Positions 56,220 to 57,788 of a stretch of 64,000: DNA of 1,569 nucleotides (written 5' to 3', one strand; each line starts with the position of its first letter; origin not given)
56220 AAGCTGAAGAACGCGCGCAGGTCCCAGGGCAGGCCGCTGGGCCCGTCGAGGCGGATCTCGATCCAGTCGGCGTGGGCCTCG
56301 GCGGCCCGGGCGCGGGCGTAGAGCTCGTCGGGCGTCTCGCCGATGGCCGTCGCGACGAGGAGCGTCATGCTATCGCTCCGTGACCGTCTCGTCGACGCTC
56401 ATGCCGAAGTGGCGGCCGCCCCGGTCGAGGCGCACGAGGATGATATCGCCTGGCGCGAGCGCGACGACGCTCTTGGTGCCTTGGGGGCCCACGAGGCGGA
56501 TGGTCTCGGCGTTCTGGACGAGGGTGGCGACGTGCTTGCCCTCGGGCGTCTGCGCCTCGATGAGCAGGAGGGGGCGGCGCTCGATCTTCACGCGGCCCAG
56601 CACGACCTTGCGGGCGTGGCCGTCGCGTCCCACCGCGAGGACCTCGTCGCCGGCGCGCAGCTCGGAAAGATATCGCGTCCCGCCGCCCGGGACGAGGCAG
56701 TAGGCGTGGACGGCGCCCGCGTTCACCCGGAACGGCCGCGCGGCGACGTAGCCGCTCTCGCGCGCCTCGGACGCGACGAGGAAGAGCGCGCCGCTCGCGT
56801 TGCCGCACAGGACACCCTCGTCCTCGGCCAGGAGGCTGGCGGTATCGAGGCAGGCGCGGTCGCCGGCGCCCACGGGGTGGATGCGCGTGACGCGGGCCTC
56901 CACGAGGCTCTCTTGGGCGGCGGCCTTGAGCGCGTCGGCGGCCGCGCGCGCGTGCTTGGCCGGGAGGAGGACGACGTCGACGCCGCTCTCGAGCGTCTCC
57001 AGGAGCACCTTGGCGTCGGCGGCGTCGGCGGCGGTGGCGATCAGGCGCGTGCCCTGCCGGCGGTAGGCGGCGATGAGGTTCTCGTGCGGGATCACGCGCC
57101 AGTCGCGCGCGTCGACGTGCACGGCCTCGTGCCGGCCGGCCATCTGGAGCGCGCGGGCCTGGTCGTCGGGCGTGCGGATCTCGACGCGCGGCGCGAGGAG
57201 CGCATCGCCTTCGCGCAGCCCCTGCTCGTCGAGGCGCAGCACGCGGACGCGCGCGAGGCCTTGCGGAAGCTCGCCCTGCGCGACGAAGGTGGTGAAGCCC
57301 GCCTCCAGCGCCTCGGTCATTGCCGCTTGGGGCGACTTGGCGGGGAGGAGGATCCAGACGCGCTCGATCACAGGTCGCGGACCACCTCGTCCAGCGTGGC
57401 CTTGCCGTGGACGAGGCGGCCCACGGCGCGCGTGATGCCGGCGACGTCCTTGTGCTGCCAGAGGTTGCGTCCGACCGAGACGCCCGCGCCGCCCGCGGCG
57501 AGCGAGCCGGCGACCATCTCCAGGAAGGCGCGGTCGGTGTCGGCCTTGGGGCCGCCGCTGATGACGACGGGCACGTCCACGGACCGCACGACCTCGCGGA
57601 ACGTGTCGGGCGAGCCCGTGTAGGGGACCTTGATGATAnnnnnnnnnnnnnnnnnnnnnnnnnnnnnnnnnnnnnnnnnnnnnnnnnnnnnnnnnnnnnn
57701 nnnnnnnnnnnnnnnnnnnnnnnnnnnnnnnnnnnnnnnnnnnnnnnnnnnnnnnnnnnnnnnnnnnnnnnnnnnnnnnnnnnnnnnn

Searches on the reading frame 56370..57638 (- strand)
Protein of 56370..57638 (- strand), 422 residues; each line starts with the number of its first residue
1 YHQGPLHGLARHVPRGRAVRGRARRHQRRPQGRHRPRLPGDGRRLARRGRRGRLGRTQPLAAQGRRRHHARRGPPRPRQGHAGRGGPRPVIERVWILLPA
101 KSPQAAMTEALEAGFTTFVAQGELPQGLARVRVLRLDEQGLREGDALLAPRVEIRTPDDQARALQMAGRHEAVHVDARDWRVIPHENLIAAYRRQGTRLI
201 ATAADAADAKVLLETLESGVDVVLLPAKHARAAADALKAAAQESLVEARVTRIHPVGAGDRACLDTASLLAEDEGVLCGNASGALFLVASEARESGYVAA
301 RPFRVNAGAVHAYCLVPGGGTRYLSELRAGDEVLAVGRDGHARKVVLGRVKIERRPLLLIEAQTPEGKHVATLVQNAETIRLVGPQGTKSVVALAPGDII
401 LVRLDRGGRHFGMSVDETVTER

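Call 56: search_protein_families(library=ncbifam, proteins=[window:56370-57638:-], max_evalue=0.00001)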
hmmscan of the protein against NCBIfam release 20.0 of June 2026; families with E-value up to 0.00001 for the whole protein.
window:56370-57638:- (422 aa): 7 families
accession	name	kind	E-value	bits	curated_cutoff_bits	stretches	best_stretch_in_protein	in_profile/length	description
NF002627.0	PRK02290.1-5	equivalog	4.7e-101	338.1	392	1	94-422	4-330/330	3-dehydroquinate synthase II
NF002626.0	PRK02290.1-4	equivalog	2e-92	309.9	485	1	141-422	95-380/380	3-dehydroquinate synthase II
NF002624.0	PRK02290.1-2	equivalog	9.1e-79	264.8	569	1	152-421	84-360/361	3-dehydroquinate synthase II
NF002628.0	PRK02290.1-6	equivalog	2.3e-74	250.4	508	1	106-421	15-322/323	3-dehydroquinate synthase II family protein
NF002623.0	PRK02290.1-1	equivalog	2.4e-74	250.6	629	1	150-422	115-391/391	3-dehydroquinate synthase II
NF002625.0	PRK02290.1-3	subfamily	5.2e-67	226.5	375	1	147-421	89-368/369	3-dehydroquinate synthase II family protein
NF041224.1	BagC_FevH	exception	5e-50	170.4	750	1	176-420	117-366/368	bagremycin/ferroverdin biosynthesis 3,4-AHBA synthase BagC/FevH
